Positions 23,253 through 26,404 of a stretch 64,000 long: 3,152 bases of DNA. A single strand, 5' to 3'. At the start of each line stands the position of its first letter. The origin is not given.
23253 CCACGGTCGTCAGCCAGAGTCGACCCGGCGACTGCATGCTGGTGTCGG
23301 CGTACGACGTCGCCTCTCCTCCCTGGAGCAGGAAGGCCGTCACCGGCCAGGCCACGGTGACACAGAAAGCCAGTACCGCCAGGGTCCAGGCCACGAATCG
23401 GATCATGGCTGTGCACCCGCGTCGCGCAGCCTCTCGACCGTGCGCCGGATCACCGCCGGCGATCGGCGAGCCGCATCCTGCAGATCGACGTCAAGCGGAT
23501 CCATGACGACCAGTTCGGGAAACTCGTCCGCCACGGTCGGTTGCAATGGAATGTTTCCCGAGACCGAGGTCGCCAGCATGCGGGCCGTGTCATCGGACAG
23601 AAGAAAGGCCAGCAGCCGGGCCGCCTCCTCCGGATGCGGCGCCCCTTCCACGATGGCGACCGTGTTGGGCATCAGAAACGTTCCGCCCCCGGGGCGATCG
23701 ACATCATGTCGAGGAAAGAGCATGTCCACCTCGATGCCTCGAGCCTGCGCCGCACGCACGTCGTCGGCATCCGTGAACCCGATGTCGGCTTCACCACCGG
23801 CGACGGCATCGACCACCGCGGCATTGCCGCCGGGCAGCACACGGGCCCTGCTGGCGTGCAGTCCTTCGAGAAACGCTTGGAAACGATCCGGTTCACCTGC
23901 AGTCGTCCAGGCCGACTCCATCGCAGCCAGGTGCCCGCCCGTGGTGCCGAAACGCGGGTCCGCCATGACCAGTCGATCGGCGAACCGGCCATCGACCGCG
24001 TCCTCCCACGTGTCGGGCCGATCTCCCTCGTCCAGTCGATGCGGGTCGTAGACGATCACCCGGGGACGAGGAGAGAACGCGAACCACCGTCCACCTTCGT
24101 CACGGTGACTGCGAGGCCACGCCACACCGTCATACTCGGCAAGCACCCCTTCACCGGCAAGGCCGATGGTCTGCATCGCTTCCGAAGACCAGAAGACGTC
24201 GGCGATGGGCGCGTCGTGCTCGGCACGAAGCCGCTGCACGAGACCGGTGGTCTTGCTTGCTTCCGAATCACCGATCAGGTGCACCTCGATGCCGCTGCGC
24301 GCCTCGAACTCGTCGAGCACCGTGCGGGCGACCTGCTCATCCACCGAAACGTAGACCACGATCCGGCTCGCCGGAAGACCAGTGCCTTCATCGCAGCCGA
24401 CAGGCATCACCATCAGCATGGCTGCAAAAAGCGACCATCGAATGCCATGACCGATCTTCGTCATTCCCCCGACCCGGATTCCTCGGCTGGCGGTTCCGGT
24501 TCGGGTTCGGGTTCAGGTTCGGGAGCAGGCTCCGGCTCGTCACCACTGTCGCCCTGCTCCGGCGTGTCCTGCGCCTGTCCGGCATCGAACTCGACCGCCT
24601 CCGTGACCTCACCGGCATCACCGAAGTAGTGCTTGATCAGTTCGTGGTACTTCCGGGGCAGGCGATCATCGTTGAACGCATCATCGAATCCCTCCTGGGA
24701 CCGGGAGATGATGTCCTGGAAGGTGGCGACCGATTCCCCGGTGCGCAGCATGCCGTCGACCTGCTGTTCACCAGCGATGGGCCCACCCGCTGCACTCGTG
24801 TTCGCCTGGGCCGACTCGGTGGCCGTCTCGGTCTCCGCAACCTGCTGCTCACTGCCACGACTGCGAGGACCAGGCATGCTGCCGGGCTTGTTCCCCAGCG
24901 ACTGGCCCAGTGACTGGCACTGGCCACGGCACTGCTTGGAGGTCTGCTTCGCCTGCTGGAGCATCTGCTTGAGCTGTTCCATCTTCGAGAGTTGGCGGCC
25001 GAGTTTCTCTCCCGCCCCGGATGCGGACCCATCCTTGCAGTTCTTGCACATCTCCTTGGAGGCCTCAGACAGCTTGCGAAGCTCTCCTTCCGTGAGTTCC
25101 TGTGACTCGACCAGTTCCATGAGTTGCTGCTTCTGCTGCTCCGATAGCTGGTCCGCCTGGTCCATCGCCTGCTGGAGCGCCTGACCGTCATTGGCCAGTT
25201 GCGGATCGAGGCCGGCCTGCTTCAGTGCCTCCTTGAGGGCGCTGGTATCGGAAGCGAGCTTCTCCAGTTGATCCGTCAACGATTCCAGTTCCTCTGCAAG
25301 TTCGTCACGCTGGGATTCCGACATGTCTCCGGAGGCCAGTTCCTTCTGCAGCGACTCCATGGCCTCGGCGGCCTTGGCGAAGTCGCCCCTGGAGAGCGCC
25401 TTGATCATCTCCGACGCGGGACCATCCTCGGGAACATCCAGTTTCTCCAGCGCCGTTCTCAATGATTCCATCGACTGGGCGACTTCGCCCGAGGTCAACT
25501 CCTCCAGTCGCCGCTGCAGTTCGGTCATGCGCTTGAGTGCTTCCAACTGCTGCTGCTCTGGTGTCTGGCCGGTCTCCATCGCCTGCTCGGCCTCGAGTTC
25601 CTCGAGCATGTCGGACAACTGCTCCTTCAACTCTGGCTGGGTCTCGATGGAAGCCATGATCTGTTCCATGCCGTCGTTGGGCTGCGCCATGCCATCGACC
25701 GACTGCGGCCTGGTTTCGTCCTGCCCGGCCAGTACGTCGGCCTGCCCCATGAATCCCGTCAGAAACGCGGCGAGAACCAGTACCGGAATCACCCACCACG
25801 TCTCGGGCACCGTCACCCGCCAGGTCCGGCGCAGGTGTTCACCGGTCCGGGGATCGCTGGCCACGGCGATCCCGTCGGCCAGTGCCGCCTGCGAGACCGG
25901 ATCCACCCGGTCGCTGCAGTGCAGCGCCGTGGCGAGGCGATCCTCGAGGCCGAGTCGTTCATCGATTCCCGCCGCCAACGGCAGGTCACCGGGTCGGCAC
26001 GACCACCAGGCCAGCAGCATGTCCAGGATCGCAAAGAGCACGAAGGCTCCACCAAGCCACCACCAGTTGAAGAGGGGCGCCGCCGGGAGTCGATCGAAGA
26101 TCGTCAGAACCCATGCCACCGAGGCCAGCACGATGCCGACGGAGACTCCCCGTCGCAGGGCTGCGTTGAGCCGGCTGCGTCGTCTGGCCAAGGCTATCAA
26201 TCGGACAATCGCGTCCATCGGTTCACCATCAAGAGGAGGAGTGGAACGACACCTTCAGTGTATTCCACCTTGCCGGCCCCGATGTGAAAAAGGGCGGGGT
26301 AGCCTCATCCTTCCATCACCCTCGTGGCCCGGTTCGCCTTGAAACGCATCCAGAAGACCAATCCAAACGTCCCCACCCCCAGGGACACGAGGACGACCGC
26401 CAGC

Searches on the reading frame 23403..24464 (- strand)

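Call 66: search_protein_families(library=pfam, proteins=[window:23403-24464:-], max_evalue=0.01)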
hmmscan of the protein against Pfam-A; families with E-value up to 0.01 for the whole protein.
window:23403-24464:- (353 aa): 4 families
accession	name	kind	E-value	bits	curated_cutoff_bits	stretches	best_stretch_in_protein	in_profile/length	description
PF13343.11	SBP_bac_6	-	3.6e-16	59.8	24.6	1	102-317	24-230/245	Bacterial extracellular solute-binding protein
PF13416.11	SBP_bac_8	-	2.5e-15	57.5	27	1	50-316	3-268/279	Bacterial extracellular solute-binding protein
PF13531.11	SBP_bac_11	-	3e-15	57.1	25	1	36-297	2-221/227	Bacterial extracellular solute-binding protein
PF01547.30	SBP_bac_1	-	3.6e-10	40.8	26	1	49-293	13-305/307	Bacterial extracellular solute-binding protein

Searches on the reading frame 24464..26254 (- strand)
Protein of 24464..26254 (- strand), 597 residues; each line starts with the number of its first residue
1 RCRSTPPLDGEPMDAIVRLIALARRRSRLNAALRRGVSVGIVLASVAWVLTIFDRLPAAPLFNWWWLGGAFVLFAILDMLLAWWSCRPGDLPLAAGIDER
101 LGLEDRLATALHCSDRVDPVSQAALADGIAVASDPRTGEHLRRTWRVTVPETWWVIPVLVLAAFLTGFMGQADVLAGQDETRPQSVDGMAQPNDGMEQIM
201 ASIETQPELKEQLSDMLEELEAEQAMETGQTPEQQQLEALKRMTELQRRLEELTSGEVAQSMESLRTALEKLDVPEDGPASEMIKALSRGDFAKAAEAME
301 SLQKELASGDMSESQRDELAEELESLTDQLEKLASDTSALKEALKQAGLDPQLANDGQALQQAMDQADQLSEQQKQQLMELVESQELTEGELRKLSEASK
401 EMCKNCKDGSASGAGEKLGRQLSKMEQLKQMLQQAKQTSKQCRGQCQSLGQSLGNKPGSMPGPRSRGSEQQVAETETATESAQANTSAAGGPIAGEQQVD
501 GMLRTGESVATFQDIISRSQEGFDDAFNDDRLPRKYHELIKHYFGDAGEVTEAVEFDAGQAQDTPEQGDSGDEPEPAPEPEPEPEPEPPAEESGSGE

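Call 32: search_protein_families(library=pfam, proteins=[window:24464-26254:-], max_evalue=0.01)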
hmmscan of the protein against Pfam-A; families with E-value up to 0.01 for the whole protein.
window:24464-26254:- (597 aa): 1 family
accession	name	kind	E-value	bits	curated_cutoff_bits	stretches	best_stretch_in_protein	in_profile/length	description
PF08824.15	Serine_rich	-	0.0056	17.1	26.9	1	370-451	34-115/157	Serine rich protein interaction domain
